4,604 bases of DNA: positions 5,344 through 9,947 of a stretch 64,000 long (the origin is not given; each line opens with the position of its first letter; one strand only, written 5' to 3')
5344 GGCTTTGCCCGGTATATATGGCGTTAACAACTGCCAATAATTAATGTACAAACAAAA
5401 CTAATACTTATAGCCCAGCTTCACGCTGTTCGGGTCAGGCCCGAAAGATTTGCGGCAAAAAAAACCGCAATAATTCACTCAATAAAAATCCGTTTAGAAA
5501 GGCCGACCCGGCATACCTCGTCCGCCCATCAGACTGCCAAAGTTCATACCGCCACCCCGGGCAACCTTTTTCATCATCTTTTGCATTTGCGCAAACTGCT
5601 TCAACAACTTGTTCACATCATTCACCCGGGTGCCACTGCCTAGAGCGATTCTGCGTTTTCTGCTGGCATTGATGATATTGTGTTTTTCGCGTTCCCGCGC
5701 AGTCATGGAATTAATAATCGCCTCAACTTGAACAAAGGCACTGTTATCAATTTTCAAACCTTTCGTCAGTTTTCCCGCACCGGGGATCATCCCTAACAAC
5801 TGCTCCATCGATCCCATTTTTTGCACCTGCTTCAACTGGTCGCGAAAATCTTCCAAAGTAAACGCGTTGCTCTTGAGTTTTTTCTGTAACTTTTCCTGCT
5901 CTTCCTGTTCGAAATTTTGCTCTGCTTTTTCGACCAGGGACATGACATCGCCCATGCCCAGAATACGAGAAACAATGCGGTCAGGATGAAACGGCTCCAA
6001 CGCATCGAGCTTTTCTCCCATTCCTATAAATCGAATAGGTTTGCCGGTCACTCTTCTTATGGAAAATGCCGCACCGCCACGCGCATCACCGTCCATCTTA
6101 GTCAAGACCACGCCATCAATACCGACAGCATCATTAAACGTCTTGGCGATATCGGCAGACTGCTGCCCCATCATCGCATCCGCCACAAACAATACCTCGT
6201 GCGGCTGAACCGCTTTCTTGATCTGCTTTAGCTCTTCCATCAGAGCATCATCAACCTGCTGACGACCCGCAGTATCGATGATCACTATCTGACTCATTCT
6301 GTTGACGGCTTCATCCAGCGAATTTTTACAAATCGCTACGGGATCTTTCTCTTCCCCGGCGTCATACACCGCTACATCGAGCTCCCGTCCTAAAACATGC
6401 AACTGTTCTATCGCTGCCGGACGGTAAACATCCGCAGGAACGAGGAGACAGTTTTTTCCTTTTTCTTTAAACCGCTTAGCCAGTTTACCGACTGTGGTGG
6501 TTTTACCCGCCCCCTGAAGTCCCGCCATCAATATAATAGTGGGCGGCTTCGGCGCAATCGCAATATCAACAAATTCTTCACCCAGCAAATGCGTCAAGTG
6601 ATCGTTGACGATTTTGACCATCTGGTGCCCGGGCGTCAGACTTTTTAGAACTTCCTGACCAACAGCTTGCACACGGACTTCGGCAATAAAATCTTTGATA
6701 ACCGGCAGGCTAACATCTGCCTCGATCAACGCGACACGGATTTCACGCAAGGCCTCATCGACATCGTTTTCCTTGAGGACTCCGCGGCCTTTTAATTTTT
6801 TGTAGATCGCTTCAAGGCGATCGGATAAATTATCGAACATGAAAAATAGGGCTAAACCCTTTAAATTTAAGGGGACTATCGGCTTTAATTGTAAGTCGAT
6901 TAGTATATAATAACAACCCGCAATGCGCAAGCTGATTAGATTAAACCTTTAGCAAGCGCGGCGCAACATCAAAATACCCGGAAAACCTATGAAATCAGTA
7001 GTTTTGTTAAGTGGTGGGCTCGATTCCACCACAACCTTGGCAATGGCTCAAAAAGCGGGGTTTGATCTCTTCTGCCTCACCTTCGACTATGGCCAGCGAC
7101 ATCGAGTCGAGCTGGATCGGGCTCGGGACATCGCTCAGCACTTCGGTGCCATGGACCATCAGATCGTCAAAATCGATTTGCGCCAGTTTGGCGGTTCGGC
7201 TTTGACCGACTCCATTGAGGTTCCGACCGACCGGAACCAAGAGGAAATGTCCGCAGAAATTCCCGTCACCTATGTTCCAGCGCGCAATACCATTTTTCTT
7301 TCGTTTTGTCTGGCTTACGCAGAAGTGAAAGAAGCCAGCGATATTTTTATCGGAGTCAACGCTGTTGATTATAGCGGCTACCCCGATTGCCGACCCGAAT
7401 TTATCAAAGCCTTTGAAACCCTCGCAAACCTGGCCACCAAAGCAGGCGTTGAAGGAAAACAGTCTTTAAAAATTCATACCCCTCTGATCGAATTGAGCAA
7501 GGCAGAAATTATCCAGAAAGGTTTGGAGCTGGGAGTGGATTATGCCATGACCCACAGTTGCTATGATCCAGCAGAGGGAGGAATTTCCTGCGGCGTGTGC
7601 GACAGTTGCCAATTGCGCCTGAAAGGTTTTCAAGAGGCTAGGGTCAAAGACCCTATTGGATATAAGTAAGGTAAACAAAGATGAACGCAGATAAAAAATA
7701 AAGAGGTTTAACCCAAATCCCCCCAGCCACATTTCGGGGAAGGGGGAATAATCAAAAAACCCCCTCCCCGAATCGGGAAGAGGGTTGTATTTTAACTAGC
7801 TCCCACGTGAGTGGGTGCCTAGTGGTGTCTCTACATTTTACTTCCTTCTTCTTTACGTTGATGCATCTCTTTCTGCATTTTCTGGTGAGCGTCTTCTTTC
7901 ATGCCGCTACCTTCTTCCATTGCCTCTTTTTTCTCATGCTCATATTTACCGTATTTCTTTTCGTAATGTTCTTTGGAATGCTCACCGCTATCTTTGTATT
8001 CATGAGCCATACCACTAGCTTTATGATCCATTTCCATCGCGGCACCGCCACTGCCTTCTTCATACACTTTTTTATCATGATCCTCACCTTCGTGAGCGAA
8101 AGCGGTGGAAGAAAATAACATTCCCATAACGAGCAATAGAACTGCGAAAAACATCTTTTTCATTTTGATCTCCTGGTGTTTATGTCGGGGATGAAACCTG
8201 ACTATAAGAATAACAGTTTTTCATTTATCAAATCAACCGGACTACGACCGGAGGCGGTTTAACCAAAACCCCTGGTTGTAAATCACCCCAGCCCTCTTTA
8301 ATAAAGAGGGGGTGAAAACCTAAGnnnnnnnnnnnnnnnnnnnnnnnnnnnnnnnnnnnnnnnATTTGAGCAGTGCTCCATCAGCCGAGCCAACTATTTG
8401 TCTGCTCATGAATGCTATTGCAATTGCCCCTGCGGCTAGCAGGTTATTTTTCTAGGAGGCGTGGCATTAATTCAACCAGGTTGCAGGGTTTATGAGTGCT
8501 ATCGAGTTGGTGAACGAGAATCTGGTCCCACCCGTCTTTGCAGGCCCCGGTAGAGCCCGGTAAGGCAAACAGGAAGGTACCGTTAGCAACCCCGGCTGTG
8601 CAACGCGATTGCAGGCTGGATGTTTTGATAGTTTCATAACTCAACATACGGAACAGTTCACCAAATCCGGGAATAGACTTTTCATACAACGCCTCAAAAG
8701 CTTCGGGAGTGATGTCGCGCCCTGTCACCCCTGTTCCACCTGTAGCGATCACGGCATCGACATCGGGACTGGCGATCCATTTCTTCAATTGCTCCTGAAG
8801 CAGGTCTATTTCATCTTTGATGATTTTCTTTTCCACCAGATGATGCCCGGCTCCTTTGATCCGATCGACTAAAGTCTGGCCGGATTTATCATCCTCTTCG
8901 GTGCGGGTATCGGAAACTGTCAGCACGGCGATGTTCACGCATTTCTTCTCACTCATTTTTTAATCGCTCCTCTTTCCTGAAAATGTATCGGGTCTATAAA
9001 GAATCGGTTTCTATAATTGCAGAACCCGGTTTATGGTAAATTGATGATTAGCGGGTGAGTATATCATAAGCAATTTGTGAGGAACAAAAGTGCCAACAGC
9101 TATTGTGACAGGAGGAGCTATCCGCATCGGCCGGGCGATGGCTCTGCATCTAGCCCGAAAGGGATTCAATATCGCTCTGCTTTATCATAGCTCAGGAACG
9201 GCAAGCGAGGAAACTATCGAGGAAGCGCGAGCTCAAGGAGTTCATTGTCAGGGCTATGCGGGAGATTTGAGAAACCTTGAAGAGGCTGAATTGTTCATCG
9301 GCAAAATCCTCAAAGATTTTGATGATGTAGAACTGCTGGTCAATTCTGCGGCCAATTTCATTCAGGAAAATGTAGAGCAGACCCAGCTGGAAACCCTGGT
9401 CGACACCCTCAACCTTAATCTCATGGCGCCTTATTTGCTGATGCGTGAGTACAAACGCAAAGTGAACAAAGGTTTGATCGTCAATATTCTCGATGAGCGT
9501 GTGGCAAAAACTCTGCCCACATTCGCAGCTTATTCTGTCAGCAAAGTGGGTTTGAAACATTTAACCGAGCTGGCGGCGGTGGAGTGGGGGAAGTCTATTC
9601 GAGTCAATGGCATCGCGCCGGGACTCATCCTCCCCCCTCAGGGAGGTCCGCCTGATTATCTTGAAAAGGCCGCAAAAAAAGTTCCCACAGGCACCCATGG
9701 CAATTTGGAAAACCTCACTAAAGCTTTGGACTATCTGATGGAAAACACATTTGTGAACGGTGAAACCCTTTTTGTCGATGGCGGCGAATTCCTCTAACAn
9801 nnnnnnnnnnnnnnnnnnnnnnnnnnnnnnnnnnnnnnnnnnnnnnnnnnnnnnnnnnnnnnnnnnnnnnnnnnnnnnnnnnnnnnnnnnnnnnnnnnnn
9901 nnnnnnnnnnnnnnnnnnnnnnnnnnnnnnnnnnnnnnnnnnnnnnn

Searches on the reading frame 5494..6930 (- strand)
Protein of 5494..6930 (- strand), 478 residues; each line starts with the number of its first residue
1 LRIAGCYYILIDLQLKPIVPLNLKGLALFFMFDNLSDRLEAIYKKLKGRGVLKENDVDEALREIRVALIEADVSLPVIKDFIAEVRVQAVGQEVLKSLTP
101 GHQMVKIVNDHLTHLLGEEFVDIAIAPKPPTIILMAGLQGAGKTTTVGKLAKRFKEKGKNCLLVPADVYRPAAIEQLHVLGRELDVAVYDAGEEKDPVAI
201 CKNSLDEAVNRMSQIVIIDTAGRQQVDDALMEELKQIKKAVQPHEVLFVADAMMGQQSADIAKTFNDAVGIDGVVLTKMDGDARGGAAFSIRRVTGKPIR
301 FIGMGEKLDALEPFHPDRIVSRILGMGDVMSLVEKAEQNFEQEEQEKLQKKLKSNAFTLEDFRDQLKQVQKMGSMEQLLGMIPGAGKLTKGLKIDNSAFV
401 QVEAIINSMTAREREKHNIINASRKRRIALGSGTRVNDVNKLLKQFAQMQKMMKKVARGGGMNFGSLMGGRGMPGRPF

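Call 10: search_protein_families(library=pfam, proteins=[window:5494-6930:-])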
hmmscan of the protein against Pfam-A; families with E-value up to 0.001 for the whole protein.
window:5494-6930:- (478 aa): 6 families
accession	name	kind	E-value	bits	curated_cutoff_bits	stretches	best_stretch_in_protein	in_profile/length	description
PF00448.28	SRP54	-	1.4e-76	257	22.7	1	130-325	1-196/196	SRP54-type protein, GTPase domain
PF02978.25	SRP_SPB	-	2.1e-35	121.4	27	1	357-453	2-91/91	Signal peptide binding domain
PF02881.24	SRP54_N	-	4.1e-19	69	22.4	1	35-112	1-75/75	SRP54-type protein, helical bundle domain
PF06414.18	Zeta_toxin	-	1.8e-07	31.2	22.3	1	128-172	14-57/199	Zeta toxin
PF01656.29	CbiA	-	2.5e-06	27.9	25.4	1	137-284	6-88/125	CobQ/CobB/MinD/ParA nucleotide binding domain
PF13401.12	AAA_22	-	1.9e-05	25.4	27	1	131-239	6-109/130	AAA domain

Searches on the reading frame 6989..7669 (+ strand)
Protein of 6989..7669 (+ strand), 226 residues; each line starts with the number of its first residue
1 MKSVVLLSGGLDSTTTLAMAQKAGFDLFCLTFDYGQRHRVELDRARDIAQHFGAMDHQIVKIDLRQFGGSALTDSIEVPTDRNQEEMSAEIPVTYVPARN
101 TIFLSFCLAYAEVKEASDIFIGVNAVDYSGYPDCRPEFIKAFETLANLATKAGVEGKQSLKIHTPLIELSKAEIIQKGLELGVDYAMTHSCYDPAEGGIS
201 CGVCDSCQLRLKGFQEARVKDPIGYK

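Call 10: search_protein_families(library=pfam, proteins=[window:6989-7669:+])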
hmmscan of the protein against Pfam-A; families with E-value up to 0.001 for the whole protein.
window:6989-7669:+ (226 aa): 4 families
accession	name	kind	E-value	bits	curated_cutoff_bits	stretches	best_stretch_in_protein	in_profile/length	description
PF06508.19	QueC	-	3.7e-77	259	22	1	2-217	1-209/210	Queuosine biosynthesis protein QueC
PF00733.27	Asn_synthase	-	8.1e-07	29.4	21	1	5-59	22-77/354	Asparagine synthase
PF02568.20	ThiI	-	1.3e-05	25.3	20.5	0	2-57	5-61/197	Thiamine biosynthesis protein (ThiI)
PF00764.25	Arginosuc_synth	-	0.00056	20.4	27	0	4-62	3-61/162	Arginosuccinate synthase N-terminal HUP domain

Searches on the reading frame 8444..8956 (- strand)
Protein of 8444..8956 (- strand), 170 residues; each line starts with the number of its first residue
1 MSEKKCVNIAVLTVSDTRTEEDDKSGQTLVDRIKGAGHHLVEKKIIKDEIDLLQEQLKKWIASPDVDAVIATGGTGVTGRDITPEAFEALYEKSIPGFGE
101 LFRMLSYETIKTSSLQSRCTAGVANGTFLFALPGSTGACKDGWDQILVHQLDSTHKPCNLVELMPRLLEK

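Call 10: search_protein_families(library=pfam, proteins=[window:8444-8956:-])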
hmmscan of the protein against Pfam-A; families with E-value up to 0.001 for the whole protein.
window:8444-8956:- (170 aa): 1 family
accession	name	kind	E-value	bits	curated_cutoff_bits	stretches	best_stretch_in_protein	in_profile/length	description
PF00994.29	MoCF_biosynth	-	4.8e-30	104.6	26.6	1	10-151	1-142/144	Probable molybdopterin binding domain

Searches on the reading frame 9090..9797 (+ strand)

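Call 10: search_protein_families(library=pfam, proteins=[window:9090-9797:+])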
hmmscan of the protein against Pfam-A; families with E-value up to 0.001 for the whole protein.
window:9090-9797:+ (235 aa): 4 families
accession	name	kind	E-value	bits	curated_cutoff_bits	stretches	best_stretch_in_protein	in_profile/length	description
PF13561.12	adh_short_C2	-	3.9e-32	112.1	27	1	13-232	8-234/236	Enoyl-(Acyl carrier protein) reductase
PF00106.31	adh_short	-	1.2e-30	107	26.6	1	3-181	2-183/195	short chain dehydrogenase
PF08659.16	KR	-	1.2e-08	35.6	22.6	1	3-105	2-107/180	KR domain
PF23441.1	SDR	-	1.4e-05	25.1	27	1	70-235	84-257/258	SDR-like rossmann domain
